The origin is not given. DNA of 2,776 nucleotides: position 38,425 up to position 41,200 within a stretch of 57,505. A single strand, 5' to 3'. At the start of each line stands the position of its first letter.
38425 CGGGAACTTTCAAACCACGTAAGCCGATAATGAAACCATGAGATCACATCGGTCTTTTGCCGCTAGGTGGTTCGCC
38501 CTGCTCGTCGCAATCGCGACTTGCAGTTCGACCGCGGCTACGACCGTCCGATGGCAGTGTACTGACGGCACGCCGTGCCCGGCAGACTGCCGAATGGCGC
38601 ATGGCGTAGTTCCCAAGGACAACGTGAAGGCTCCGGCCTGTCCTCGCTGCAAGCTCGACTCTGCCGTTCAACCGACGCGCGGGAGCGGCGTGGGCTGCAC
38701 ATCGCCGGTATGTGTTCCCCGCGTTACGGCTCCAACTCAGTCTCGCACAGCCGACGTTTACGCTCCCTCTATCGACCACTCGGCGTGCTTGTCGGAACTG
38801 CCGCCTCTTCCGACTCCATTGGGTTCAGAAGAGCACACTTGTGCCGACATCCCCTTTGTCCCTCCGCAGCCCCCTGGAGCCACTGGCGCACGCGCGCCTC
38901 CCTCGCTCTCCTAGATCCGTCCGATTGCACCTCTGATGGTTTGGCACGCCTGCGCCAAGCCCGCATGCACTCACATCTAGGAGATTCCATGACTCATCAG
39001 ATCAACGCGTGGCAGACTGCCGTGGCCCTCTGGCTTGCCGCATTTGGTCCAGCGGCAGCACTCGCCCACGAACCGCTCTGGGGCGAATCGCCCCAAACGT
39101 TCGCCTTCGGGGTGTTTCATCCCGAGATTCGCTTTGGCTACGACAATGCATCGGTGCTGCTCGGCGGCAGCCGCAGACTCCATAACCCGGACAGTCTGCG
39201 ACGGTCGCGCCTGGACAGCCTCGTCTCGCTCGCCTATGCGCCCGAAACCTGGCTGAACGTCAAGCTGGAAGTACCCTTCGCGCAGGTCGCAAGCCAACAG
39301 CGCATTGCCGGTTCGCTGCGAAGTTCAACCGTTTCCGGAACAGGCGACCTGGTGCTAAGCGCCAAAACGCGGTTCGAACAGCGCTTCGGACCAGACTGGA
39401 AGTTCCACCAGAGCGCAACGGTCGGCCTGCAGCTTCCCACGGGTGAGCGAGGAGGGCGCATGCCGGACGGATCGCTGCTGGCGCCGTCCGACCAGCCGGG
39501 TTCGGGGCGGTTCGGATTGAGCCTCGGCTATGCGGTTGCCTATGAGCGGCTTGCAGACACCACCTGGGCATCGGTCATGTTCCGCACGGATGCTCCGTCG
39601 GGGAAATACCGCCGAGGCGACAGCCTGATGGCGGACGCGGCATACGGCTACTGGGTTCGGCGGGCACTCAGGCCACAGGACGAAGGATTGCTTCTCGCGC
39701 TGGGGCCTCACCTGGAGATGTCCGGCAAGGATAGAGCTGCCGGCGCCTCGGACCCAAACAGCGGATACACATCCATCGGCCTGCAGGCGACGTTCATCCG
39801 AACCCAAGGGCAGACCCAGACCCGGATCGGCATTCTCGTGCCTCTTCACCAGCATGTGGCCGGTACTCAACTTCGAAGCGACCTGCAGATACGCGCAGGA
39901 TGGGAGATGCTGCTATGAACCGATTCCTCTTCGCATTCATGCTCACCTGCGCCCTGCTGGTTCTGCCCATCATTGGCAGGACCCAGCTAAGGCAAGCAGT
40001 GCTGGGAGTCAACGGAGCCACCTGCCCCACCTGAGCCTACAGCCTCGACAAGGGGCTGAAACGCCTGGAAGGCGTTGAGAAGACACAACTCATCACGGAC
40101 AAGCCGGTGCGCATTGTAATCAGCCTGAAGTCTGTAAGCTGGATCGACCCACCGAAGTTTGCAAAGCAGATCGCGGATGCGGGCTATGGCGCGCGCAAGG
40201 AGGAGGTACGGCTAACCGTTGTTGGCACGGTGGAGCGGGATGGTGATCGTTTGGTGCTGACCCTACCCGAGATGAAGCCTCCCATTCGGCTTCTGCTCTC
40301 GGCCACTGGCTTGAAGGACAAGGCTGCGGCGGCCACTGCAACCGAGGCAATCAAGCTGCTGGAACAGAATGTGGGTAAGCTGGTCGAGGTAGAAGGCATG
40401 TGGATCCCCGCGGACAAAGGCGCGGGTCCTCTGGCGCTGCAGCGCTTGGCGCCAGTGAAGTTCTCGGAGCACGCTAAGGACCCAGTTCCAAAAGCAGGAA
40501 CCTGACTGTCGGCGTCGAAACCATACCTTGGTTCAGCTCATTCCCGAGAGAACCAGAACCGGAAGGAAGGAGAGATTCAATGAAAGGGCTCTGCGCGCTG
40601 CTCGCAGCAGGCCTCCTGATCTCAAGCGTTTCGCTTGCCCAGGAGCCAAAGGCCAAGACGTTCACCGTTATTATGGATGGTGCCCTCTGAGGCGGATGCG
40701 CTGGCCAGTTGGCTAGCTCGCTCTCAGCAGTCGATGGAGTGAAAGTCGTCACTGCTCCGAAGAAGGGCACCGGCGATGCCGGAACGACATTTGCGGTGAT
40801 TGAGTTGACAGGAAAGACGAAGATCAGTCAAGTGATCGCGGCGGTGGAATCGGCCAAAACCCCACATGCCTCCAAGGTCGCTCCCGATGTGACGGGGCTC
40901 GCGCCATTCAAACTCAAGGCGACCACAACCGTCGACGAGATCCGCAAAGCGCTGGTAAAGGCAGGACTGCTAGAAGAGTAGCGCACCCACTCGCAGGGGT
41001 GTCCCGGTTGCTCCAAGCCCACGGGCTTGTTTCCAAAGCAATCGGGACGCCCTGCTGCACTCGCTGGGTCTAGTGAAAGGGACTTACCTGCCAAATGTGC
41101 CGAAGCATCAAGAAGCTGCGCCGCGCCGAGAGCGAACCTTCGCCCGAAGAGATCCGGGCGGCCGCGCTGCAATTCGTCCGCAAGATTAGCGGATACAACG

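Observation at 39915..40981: Two adjacent exported HMA-fold genes, each with an in-frame TGA at a cysteine of the CxxC metal site: candidate selenoproteins (CxxU and UxxC)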

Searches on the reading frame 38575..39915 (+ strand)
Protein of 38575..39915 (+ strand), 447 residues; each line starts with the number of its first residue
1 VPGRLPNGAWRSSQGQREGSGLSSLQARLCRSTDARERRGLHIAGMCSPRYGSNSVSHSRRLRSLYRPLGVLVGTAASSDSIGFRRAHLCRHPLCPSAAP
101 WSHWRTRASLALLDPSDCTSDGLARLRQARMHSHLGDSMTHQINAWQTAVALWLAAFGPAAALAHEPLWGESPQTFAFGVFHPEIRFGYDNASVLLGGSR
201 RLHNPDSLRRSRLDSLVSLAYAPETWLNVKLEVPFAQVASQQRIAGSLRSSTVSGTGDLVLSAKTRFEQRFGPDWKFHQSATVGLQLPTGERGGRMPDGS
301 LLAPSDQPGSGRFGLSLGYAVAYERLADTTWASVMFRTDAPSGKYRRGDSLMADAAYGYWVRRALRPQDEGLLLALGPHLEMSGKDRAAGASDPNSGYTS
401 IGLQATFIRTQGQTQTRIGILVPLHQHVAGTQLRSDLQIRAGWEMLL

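Call 52: search_protein_families(library=pfam, proteins=[window:38575-39915:+], max_evalue=0.001)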
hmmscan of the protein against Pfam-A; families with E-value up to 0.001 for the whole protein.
window:38575-39915:+ (447 aa): 1 family
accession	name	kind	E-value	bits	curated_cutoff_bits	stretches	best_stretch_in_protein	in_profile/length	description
PF13557.12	Phenol_MetA_deg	-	6.3e-08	33.4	22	1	216-366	40-169/242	Putative MetA-pathway of phenol degradation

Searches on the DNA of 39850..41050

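Call 82: search_rna_families(source=window, start=39850, end=41050, threshold=evalue, max_evalue=10)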
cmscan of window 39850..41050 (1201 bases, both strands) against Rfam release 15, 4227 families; matches with E-value up to 10: 1.
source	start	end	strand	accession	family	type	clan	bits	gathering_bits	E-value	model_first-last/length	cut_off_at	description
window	40720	40755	-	RF00289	SNORND104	Gene; snRNA; snoRNA; CD-box;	CL00077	13.7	40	4.8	1-70/70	no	Small nucleolar RNA SNORD104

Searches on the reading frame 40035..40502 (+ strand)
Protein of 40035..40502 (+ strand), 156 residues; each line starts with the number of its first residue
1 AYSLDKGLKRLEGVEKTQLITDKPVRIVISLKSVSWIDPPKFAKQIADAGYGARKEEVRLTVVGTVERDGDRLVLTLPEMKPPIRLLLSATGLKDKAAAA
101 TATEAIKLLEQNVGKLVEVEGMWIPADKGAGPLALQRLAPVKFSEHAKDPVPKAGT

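Call 60: find_related_loci(query=A4, collection=metagenome_contigs, flank=4000)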
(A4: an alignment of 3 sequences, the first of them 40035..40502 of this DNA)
Query A4 (156 aa) in metagenome_contigs; peptide patterns used: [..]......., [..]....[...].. (x = any residue, [..] = any of these).
154 stretches matched a pattern; 2 encode a relative of the query (tblastn E <= 1e-3); 2 distinct loci.
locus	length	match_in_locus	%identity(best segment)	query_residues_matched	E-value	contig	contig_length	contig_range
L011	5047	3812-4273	53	1-148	2e-41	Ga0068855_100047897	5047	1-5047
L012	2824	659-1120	53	1-148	1e-41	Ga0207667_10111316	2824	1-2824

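Call 86: predict_structure(alignment_id=A9)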
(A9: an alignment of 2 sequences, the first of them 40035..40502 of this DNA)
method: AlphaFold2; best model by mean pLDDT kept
length: 156 residues; sequences in the alignment: 2
mean_pLDDT: 58.2   pTM: 0.54
mean pLDDT of the five models: 58.2, 56.9, 54.4, 50.3, 48.9
residues with pLDDT >= 90: 0; 70-90: 57; 50-70: 37; < 50: 62
segments of 3 or more residues with pLDDT < 50: 1-39, 50-54, 127-131, 144-156
pLDDT, mean of each block of 10 residues (from residue 1): 28 28 41 42 54 55 80 75 73 78 86 81 56 64 46 34
secondary structure, 60 per line:
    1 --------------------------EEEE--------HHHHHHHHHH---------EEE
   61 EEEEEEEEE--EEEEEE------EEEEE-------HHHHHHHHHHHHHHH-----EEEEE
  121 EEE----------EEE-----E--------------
elements in order: E27-30 H39-48 E58-69 E72-77 E84-88 H96-110 E116-123 E134-136

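Call 90: fold_search(model_id=the predicted structure, library=pdb)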
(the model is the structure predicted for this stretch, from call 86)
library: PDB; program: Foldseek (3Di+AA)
matches with E <= 10: 326; with E <= 0.001: 0
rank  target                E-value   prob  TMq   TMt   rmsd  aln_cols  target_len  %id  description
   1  3f1z_I                3.7e-02  0.90  0.38  0.48   5.9       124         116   12  Crystal structure of putative nucleic acid-binding lipoprotein (YP_001337197.1) from Klebsiella pneumoniae subsp. pneu (released 2008-11-18)
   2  9dow_A                4.2e-02  0.92  0.34  0.12   4.7        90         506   14  h-LysRS bound to unmodified tRNA-Lys3 (Undocked State, AMP bound) (released 2025-03-12)
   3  3f1z_D                4.8e-02  0.87  0.38  0.47   6.0       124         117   10  Crystal structure of putative nucleic acid-binding lipoprotein (YP_001337197.1) from Klebsiella pneumoniae subsp. pneu (released 2008-11-18)
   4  1lyl_A                6.5e-02  0.72  0.36  0.15   6.3       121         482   15  LYSYL-TRNA SYNTHETASE (LYSU) (E.C.6.1.1.6) COMPLEXED WITH LYSINE (released 1995-10-15)
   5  4ycw_A                6.9e-02  0.66  0.32  0.12   7.5       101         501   15  Crystal structure of cladosporin in complex with plasmodium like human lysyl-tRNA synthetase mutant (released 2015-06-10)
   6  8hyr_A                1.0e-01  0.82  0.34  0.13   4.6        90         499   14  Crystal structure of human KARS apo (released 2024-07-10)
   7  4dpg_A                1.1e-01  0.72  0.32  0.12   4.7        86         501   14  Crystal Structure of Human LysRS: P38/AIMP2 Complex I (released 2013-02-13)
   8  1asy_A                1.2e-01  0.54  0.31  0.12   6.1        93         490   17  CLASS II AMINOACYL TRANSFER RNA SYNTHETASES: CRYSTAL STRUCTURE OF YEAST ASPARTYL-TRNA SYNTHETASE COMPLEXED WITH TRNA A (released 1995-05-08)
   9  4dpg_D                1.4e-01  0.72  0.33  0.12   4.5        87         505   14  Crystal Structure of Human LysRS: P38/AIMP2 Complex I (released 2013-02-13)
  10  4dpg_B                1.4e-01  0.69  0.33  0.12   4.5        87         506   14  Crystal Structure of Human LysRS: P38/AIMP2 Complex I (released 2013-02-13)
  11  3f1z_G                1.4e-01  0.60  0.36  0.44   6.4       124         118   12  Crystal structure of putative nucleic acid-binding lipoprotein (YP_001337197.1) from Klebsiella pneumoniae subsp. pneu (released 2008-11-18)
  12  6aqh_D                1.4e-01  0.82  0.38  0.14   4.9       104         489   21  Crystal Structure of Lysyl-tRNA Synthetase from Mycobacterium thermoresistibile complexed with L-lysine and Cladospori (released 2017-08-30)
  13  6i52_A                1.4e-01  0.35  0.30  0.36   6.9       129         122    8  Yeast RPA bound to ssDNA (released 2018-12-19)
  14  6w6w_C                1.4e-01  0.33  0.25  0.14   7.6        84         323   15  Cryo-EM structure of CST bound to telomeric single-stranded DNA (released 2020-06-03)
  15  4dpg_E                1.6e-01  0.60  0.32  0.12   4.9        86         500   14  Crystal Structure of Human LysRS: P38/AIMP2 Complex I (released 2013-02-13)
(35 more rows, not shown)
